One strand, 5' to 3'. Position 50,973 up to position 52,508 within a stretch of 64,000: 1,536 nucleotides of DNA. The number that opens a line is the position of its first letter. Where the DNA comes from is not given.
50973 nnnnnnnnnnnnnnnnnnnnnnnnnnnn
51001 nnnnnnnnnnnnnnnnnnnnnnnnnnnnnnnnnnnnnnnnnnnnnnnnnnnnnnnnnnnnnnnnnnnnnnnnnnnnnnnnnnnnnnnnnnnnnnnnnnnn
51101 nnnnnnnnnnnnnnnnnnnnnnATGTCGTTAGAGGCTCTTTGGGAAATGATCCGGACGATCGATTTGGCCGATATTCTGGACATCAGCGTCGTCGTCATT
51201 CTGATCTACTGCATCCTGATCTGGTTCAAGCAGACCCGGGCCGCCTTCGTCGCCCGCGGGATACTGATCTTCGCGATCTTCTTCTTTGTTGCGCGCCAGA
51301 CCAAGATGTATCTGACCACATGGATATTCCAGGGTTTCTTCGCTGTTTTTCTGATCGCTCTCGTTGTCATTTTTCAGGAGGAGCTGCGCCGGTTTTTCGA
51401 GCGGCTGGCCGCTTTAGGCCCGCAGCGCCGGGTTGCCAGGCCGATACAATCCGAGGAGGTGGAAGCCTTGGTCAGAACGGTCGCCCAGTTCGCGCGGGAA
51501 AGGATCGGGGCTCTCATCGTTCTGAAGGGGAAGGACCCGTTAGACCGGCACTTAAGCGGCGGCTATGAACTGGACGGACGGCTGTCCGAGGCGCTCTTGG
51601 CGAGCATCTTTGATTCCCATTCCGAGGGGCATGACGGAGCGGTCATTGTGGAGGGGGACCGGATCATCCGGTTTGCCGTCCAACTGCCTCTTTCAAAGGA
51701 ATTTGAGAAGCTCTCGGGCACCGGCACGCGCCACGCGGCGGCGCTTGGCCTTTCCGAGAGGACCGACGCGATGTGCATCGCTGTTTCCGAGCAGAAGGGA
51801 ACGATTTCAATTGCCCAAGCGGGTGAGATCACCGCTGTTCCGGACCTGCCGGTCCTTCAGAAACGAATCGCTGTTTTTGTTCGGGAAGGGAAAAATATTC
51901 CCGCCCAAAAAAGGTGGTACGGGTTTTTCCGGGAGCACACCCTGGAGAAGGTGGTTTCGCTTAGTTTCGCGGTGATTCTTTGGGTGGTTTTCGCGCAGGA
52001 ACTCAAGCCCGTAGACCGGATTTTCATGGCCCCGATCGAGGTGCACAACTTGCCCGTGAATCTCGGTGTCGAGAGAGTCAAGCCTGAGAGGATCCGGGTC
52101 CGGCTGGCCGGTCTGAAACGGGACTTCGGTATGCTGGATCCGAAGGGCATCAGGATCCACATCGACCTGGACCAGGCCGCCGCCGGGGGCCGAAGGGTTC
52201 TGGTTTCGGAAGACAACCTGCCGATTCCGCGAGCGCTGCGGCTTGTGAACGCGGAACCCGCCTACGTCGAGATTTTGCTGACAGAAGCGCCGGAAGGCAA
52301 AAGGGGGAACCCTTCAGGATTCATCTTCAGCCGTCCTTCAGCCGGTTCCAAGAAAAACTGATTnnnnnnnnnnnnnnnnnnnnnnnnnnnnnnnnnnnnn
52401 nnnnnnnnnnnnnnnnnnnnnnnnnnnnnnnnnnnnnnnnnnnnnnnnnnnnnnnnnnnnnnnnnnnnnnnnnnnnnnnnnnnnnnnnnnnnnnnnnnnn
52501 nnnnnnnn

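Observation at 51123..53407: c-di-AMP turnover pair: CdaA fused to a YbbR/CdaR-like tail, immediately followed by a DHH/DHHA1 phosphodiesterase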

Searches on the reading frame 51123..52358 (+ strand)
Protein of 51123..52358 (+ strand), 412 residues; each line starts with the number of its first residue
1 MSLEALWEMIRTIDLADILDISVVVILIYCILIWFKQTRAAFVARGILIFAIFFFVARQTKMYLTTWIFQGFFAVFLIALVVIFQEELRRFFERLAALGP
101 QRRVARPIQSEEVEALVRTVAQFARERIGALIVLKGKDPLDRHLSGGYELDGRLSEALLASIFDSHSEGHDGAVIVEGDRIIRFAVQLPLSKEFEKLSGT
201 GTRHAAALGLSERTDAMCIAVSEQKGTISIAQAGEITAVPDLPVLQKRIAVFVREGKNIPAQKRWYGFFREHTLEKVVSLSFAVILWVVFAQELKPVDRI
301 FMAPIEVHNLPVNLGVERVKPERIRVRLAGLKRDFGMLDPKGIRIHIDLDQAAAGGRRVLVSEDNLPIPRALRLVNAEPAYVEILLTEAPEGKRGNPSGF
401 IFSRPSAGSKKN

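Call 3: search_protein_families(library=pfam, proteins=[window:51123-52358:+], max_evalue=0.1)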
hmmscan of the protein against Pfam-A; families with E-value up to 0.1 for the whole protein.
window:51123-52358:+ (412 aa): 2 families
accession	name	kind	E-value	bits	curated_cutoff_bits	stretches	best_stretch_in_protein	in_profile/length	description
PF02457.21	DAC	-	3e-35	120.8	27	1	119-235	3-118/119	DisA bacterial checkpoint controller nucleotide-binding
PF19293.4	CdaA_N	-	9.3e-09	35.8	23.8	1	10-88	2-81/81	CdaA N-terminal transmembrane domain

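Call 4: search_protein_families(library=ncbifam, proteins=[window:51123-52358:+], max_evalue=0.1)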
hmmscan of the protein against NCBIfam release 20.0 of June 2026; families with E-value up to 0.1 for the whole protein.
window:51123-52358:+ (412 aa): 5 families
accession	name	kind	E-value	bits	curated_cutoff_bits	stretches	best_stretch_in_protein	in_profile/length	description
TIGR00159.1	TIGR00159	equivalog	1e-53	182.3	188.8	1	15-237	11-234/254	diadenylate cyclase CdaA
NF038328.1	c-di-AMP_CdaS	exception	2.4e-31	108.8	225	1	111-238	62-189/191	sporulation-specific diadenylate cyclase CdaS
NF038327.1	c-di-AMP_CdaM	exception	6.1e-28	97.7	225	1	72-249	8-189/196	diadenylate cyclase CdaM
NF010009.0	PRK13482.1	equivalog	2.4e-12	46.7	201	1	122-248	28-150/357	DNA integrity scanning diadenylate cyclase DisA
NF041371.1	Diadnylcyc_Halo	equivalog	0.00075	18.9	430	1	171-236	194-261/270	diadenylate cyclase DacZ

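Call 6: find_homologous_proteins(query=window:51123-52358:+, max_evalue=0.00001)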
Query window:51123-52358:+ (412 aa): 2823 proteins with E <= 0.00001 among 8000 candidates; the best 120 are listed.
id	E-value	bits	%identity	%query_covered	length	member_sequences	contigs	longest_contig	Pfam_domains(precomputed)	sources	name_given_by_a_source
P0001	3.5e-265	897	100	100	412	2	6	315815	PF02457.22,PF19293.5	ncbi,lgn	-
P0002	1.5e-201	688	78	96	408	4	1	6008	PF02457.22,PF19293.5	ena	-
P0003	1.7e-192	658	75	94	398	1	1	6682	PF02457.22,PF19293.5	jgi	jgi:uncharacterized protein (TIGR00159 family)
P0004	8.1e-187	639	70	100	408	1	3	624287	PF02457.22,PF19293.5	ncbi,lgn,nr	ncbi:MAG: diadenylate cyclase [Candidatus Omnitrophica bacterium]|nr:diadenylate cyclase [Candidatus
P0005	8.6e-140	484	56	97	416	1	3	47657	PF02457.22,PF19293.5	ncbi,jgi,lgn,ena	-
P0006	4.9e-136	472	55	95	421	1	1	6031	PF02457.22,PF19293.5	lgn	-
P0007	2.1e-134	467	55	95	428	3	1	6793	PF02457.22,PF19293.5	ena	-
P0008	6.9e-134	465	54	99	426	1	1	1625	PF02457.22,PF07949.18,PF19293.5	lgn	-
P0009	2.4e-133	463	55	94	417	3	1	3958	PF02457.22,PF19293.5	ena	-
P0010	3.2e-133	463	55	94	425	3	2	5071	PF02457.22,PF19293.5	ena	-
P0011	3.3e-133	463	55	94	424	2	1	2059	PF02457.22,PF07949.18,PF19293.5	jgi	-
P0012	2.3e-132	460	51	100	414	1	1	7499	PF02457.22,PF19293.5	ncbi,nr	ncbi:MAG: DNA integrity scanning protein DisA nucleotide-binding domain protein [Candidatus Omnitrop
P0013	2.9e-131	456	54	95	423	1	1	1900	PF02457.22,PF07949.18,PF19293.5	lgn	-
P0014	4.3e-131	456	53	96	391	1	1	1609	PF02457.22,PF19293.5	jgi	jgi:uncharacterized protein (TIGR00159 family)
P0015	3.7e-130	453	54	95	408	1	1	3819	PF02457.22,PF19293.5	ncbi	-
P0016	7.1e-130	452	53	96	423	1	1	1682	PF02457.22,PF19293.5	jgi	-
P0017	2.4e-128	447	51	94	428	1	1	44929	PF02457.22,PF19293.5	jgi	-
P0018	4.6e-128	446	52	93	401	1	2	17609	PF02457.22,PF19293.5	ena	-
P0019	1.0e-127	445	50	98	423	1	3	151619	PF02457.22,PF19293.5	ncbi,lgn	-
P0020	1.3e-127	444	53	95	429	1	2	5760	PF02457.22,PF07949.18,PF19293.5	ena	-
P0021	4.4e-127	443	51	99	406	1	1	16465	PF02457.22,PF19293.5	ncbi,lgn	-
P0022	9.0e-127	442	52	95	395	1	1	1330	PF02457.22,PF07949.18,PF19293.5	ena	-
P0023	3.9e-126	439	51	97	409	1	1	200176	PF02457.22,PF19293.5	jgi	-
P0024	6.6e-126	439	51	96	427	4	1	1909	PF02457.22,PF19293.5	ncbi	-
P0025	1.4e-125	438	52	97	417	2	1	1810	PF02457.22,PF19293.5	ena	-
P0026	6.8e-125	435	53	94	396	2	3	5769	PF02457.22,PF19293.5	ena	-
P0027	1.2e-124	435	51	96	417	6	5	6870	PF02457.22,PF19293.5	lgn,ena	-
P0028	5.7e-124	432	51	95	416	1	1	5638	PF02457.22,PF07949.18,PF19293.5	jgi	jgi:uncharacterized protein (TIGR00159 family)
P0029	2.3e-120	420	48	98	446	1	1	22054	PF02457.22,PF19293.5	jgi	-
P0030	7.6e-120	419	50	94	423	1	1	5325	PF02457.22,PF19293.5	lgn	-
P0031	2.4e-118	414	48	96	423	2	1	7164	PF02457.22,PF19293.5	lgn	-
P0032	7.4e-118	412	50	95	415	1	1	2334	PF02457.22,PF19293.5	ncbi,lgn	-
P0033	1.6e-117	411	50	93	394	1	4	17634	PF02457.22,PF19293.5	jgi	jgi:diadenylate cyclase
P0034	8.5e-117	409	49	95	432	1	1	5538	PF02457.22,PF19293.5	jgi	jgi:diadenylate cyclase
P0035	1.8e-116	408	49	95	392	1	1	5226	PF02457.22,PF19293.5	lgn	-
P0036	3.6e-116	407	50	93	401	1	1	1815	PF02457.22,PF19293.5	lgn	-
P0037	6.8e-116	406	50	94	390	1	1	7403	PF02457.22,PF07949.18,PF19293.5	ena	-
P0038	4.4e-115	403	49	93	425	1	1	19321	PF02457.22,PF19293.5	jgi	jgi:uncharacterized protein (TIGR00159 family)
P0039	3.1e-114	400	48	93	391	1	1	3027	PF02457.22,PF19293.5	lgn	-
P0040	1.3e-113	398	48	96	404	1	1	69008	PF02457.22,PF19293.5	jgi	jgi:uncharacterized protein (TIGR00159 family)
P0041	2.4e-113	397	50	97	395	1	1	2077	PF02457.22,PF19293.5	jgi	-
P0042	1.1e-112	395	48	94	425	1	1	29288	PF02457.22,PF19293.5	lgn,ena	-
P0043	2.0e-111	391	49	94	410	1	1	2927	PF02457.22,PF19293.5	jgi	-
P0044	4.1e-111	390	48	93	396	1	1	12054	PF02457.22,PF19293.5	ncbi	-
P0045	5.4e-111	390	49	93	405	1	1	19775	PF02457.22,PF19293.5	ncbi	ncbi:diadenylate cyclase [Elusimicrobiota bacterium]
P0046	2.0e-109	384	48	94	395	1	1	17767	PF02457.22,PF19293.5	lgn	-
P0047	4.1e-109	383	47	92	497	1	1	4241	PF02457.22,PF19293.5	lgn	-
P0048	2.0e-105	371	48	92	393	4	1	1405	PF02457.22,PF19293.5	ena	-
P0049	4.3e-105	370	49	94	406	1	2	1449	PF02457.22,PF19293.5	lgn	-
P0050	7.4e-105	369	48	93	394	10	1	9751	PF02457.22,PF19293.5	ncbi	ncbi:MAG: diadenylate cyclase [Candidatus Binatia bacterium]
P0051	1.1e-104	369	46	91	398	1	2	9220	PF02457.22,PF19293.5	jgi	jgi:diadenylate cyclase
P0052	2.4e-104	368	46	92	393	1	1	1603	PF02457.22,PF19293.5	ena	-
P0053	2.5e-104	368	46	93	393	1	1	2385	PF02457.22,PF19293.5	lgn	-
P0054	3.1e-104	367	46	91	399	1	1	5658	PF02457.22,PF19293.5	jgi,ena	-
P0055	4.0e-104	367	46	99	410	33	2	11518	PF02457.22,PF19293.5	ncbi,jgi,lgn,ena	-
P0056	5.3e-104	367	46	91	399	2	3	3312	PF02457.22,PF19293.5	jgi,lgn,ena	jgi:diadenylate cyclase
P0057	6.8e-104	366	46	91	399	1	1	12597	PF02457.22,PF19293.5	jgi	jgi:diadenylate cyclase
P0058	6.9e-104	366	46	96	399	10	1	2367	PF02457.22,PF19293.5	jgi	-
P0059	9.0e-104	366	46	91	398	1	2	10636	PF02457.22,PF19293.5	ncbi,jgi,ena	-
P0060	9.4e-104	366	46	91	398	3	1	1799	PF02457.22,PF19293.5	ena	-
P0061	1.1e-103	366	45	96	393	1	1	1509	PF02457.22,PF19293.5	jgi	jgi:uncharacterized protein (TIGR00159 family)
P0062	1.1e-103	365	46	93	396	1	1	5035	PF02457.22,PF19293.5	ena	-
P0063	1.4e-103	365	47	92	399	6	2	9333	PF02457.22,PF19293.5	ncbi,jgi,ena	-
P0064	1.4e-103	365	44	96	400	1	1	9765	PF02457.22,PF19293.5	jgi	jgi:diadenylate cyclase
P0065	1.5e-103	365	46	93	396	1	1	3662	PF02457.22,PF19293.5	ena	-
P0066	1.7e-103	365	47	91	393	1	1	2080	PF02457.22,PF19293.5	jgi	jgi:uncharacterized protein (TIGR00159 family)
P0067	1.8e-103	365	47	92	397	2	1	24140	PF02457.22,PF19293.5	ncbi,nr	ncbi:MAG TPA: diadenylate cyclase CdaA [Candidatus Binatia bacterium]|nr:diadenylate cyclase CdaA [C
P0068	2.4e-103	364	45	91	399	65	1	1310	PF02457.22,PF19293.5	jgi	jgi:diadenylate cyclase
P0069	2.6e-103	364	46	97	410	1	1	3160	PF02457.22,PF19293.5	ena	-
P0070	2.7e-103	364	46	93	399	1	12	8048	PF02457.22,PF19293.5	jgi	jgi:diadenylate cyclase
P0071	3.0e-103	364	46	91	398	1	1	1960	PF02457.22,PF19293.5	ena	-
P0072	3.3e-103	364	45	96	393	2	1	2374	PF02457.22,PF19293.5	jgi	jgi:uncharacterized protein (TIGR00159 family)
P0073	3.5e-103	364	47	97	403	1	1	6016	PF02457.22,PF19293.5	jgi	-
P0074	3.6e-103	364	46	92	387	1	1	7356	PF02457.22,PF19293.5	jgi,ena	jgi:uncharacterized protein (TIGR00159 family)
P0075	4.4e-103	364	45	93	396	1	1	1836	PF02457.22,PF19293.5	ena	-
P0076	5.7e-103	363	45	93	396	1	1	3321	PF02457.22,PF19293.5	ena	-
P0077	6.0e-103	363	46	95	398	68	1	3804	PF02457.22,PF19293.5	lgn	-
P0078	6.5e-103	363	46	92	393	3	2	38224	PF02457.22,PF19293.5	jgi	jgi:diadenylate cyclase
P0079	7.9e-103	363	46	97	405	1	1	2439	PF02457.22,PF19293.5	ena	-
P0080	8.1e-103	363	44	96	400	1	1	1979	PF02457.22,PF19293.5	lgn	-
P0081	9.2e-103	363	48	88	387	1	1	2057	PF02457.22,PF19293.5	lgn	-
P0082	9.4e-103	362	46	93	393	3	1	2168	PF02457.22,PF19293.5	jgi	jgi:uncharacterized protein (TIGR00159 family)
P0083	9.9e-103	362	46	97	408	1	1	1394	PF02457.22,PF19293.5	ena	-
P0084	1.0e-102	362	44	94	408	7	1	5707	PF02457.22,PF19293.5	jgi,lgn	jgi:uncharacterized protein (TIGR00159 family)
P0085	1.1e-102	362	45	91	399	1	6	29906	PF02457.22,PF19293.5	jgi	jgi:diadenylate cyclase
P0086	1.1e-102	362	44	95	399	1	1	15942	PF02457.22,PF19293.5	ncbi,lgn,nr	ncbi:MAG TPA: diadenylate cyclase [Candidatus Eisenbacteria bacterium]|nr:diadenylate cyclase [Candi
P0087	1.2e-102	362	46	97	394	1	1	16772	PF02457.22,PF19293.5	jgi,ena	jgi:uncharacterized protein (TIGR00159 family)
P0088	1.3e-102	362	45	91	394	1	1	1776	PF02457.22,PF19293.5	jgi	jgi:diadenylate cyclase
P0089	1.3e-102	362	45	93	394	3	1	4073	PF02457.22,PF19293.5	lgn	-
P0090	1.4e-102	362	46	92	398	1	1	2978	PF02457.22,PF19293.5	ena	-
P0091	1.6e-102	362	45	91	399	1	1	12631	PF02457.22,PF19293.5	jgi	jgi:diadenylate cyclase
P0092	1.8e-102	362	45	95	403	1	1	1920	PF02457.22,PF19293.5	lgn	-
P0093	2.0e-102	361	46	92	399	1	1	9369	PF02457.22,PF19293.5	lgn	-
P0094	2.1e-102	361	46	94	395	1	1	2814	PF02457.22,PF19293.5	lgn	-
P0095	2.9e-102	361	44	93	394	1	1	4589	PF02457.22,PF19293.5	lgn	-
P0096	2.9e-102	361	44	91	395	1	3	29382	PF02457.22,PF19293.5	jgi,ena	jgi:uncharacterized protein (TIGR00159 family)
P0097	3.2e-102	361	45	93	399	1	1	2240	PF02457.22,PF19293.5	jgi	jgi:uncharacterized protein (TIGR00159 family)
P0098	3.6e-102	361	45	92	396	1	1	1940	PF02457.22,PF19293.5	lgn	-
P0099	3.8e-102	360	44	93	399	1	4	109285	PF02457.22,PF19293.5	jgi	jgi:diadenylate cyclase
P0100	4.4e-102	360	47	93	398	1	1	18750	PF02457.22,PF19293.5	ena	-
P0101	4.6e-102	360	45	93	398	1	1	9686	PF02457.22,PF19293.5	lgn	-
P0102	5.1e-102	360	46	94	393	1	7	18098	PF02457.22,PF07949.18,PF19293.5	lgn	-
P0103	6.2e-102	360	43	94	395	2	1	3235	PF02457.22,PF19293.5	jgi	jgi:diadenylate cyclase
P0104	6.7e-102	360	44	90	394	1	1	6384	PF02457.22,PF19293.5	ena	-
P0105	7.1e-102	360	46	94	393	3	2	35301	PF02457.22,PF19293.5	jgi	jgi:diadenylate cyclase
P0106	8.3e-102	359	45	91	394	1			PF02457.22,PF19293.5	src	-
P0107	8.4e-102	359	45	93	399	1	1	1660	PF02457.22,PF19293.5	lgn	-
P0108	8.6e-102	359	45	96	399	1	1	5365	PF02457.22,PF19293.5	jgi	jgi:diadenylate cyclase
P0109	9.0e-102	359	46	97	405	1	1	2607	PF02457.22,PF19293.5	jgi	-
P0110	1.1e-101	359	45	91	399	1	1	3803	PF02457.22,PF19293.5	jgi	jgi:diadenylate cyclase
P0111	1.1e-101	359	45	91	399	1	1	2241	PF02457.22,PF19293.5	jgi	jgi:diadenylate cyclase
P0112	1.3e-101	359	46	92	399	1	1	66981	PF02457.22,PF19293.5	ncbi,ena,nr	ncbi:MAG: hypothetical protein COB53_07595 [Elusimicrobia bacterium]|nr:MAG: hypothetical protein CO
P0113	1.4e-101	359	45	93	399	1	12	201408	PF02457.22,PF19293.5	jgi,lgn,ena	jgi:diadenylate cyclase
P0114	1.5e-101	358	45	94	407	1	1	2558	PF02457.22,PF19293.5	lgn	-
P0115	1.5e-101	358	46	93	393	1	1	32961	PF02457.22,PF19293.5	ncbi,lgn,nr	ncbi:MAG: DNA integrity scanning protein DisA nucleotide-binding domain protein [Deltaproteobacteria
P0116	1.6e-101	358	44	94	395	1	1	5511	PF02457.22,PF19293.5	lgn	-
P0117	1.6e-101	358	46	92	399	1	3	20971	PF02457.22,PF19293.5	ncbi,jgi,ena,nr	ncbi:MAG TPA: diadenylate cyclase [Methylomirabilota bacterium]|nr:diadenylate cyclase [Methylomirab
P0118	1.7e-101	358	46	92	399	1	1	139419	PF02457.22,PF19293.5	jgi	jgi:uncharacterized protein (TIGR00159 family)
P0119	1.8e-101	358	45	93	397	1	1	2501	PF02457.22,PF19293.5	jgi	jgi:diadenylate cyclase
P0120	1.8e-101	358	45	91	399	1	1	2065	PF02457.22,PF19293.5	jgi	jgi:diadenylate cyclase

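Call 10: find_encoding_contigs(protein=P0001, flank=10000, max_places=3)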
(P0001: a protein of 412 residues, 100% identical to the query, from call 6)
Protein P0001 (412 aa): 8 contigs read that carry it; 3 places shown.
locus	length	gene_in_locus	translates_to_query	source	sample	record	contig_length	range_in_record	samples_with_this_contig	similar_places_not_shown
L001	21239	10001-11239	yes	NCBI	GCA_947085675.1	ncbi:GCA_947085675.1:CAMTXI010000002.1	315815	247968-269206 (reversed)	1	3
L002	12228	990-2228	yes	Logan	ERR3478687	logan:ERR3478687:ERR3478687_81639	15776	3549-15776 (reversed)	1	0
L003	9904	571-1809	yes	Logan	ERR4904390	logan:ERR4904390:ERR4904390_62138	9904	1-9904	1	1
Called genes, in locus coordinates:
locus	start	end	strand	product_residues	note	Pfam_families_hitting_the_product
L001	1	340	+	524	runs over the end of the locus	PF20656:MS_N, PF01274:MS_TIM-barrel, PF20659:MS_C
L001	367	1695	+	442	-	PF00463:ICL, PF13714:PEP_mutase, PF00463:ICL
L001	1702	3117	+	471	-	PF00224:PK, PF02887:PK_C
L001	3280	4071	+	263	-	-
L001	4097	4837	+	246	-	PF00989:PAS (weak), PF08448:PAS_4, PF13426:PAS_9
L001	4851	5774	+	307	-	PF13354:Beta-lactamase2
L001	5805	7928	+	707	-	PF02922:CBM_48, PF00128:Alpha-amylase, PF21331:Isoamylase_C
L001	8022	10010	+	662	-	PF02922:CBM_48, PF00128:Alpha-amylase, PF02806:Alpha-amylase_C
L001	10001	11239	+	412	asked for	PF19293:CdaA_N, PF02457:DAC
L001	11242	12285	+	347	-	PF01368:DHH, PF02272:DHHA1 (faint)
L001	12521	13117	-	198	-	PF13023:HD_3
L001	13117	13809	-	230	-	PF08032:SpoU_sub_bind (weak), PF00588:SpoU_methylase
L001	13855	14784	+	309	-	PF00294:PfkB, PF08543:Phos_pyr_kin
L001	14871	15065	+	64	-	PF14255:Zn_ribbon_21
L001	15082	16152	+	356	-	PF18306:LDcluster4, PF03641:Lysine_decarbox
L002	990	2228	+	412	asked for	PF19293:CdaA_N, PF02457:DAC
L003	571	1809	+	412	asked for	PF19293:CdaA_N, PF02457:DAC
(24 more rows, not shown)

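Call 42: find_encoding_contigs(protein=P0113, flank=6000, max_places=1)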
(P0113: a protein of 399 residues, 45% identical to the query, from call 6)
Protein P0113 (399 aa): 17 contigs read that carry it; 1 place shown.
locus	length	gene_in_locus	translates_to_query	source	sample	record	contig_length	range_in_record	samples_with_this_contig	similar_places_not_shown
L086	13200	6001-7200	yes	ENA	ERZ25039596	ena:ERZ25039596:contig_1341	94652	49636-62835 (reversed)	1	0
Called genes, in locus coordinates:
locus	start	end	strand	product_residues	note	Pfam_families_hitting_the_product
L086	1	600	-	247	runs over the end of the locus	PF00106:adh_short, PF01370:Epimerase, PF08659:KR, PF16363:GDP_Man_Dehyd (weak), PF13561:adh_short_C2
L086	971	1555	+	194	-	-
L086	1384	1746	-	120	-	PF01614:IclR_C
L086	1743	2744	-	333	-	PF13379:NMT1_2, PF09084:NMT1, PF12974:Phosphonate-bd (weak)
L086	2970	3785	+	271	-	PF00903:Glyoxalase (weak), PF13669:Glyoxalase_4 (faint), PF18029:Glyoxalase_6 (faint)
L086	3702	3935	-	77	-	-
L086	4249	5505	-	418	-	PF02308:MgtC, PF13194:DUF4010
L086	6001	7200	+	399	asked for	PF19293:CdaA_N, PF02457:DAC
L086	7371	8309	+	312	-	PF11896:GlgE_dom_N_S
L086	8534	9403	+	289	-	PF21702:GLGE_C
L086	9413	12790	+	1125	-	PF00128:Alpha-amylase, PF16657:Malt_amylase_C, PF18085:Mak_N_cap, PF01636:APH (weak)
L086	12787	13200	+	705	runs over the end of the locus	PF21226:MalQ_N, PF02446:Glyco_hydro_77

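Call 43: find_encoding_contigs(protein=P0115, flank=6000, max_places=1)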
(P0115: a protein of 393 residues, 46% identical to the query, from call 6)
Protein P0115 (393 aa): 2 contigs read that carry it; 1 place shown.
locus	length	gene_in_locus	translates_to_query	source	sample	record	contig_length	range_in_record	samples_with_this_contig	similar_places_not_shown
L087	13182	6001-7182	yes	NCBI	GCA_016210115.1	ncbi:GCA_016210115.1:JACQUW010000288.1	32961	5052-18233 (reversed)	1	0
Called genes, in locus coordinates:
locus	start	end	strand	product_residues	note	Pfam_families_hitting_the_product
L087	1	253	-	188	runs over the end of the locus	PF02482:Ribosomal_S30AE, PF00313:CSD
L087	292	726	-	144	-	PF00011:HSP20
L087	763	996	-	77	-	-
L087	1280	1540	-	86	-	PF13441:Gly-zipper_YMGG, PF13488:Gly-zipper_Omp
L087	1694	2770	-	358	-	PF00005:ABC_tran, PF13304:AAA_21 (faint), PF17912:OB_MalK, PF08402:TOBE_2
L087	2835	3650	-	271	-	PF00528:BPD_transp_1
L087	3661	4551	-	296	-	PF00528:BPD_transp_1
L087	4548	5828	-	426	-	PF01547:SBP_bac_1, PF13416:SBP_bac_8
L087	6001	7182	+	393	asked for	PF19293:CdaA_N, PF02457:DAC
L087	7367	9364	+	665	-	PF11896:GlgE_dom_N_S, PF00128:Alpha-amylase, PF14871:GHL6 (weak), PF21702:GLGE_C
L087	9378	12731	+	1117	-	PF00128:Alpha-amylase, PF16657:Malt_amylase_C, PF18085:Mak_N_cap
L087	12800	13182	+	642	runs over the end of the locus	PF02922:CBM_48, PF00128:Alpha-amylase, PF02806:Alpha-amylase_C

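Call 49: find_related_loci(query=A3, collection=metagenome_contigs, flank=8000)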
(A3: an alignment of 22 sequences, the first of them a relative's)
Query A3 (399 aa) in metagenome_contigs; peptide patterns used: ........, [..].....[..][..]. (x = any residue, [..] = any of these).
600 stretches matched a pattern (row limit reached: there are more); 415 encode a relative of the query (tblastn E <= 1e-3); the best 80 are kept; 80 distinct loci.
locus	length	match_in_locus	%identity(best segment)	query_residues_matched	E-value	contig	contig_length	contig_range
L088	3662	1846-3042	100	1-399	0e+0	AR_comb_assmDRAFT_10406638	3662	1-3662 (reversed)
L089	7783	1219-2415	97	1-399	0e+0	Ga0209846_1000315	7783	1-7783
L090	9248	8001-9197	97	1-399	0e+0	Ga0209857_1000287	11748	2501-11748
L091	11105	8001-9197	97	1-399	0e+0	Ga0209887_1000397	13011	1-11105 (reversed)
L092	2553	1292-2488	97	1-399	0e+0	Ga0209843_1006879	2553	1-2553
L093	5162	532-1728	94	1-399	0e+0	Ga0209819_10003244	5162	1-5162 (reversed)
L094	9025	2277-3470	94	1-399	0e+0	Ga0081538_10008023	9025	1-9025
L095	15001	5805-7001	92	1-399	0e+0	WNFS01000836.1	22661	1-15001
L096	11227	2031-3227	92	1-399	0e+0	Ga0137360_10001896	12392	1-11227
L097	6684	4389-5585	92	1-399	0e+0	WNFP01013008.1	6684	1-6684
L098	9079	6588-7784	94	1-399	0e+0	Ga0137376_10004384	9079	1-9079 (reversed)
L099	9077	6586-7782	94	1-399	0e+0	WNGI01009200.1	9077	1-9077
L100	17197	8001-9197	94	1-399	0e+0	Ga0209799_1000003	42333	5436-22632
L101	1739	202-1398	94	1-399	0e+0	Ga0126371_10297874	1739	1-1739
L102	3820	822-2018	94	1-399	0e+0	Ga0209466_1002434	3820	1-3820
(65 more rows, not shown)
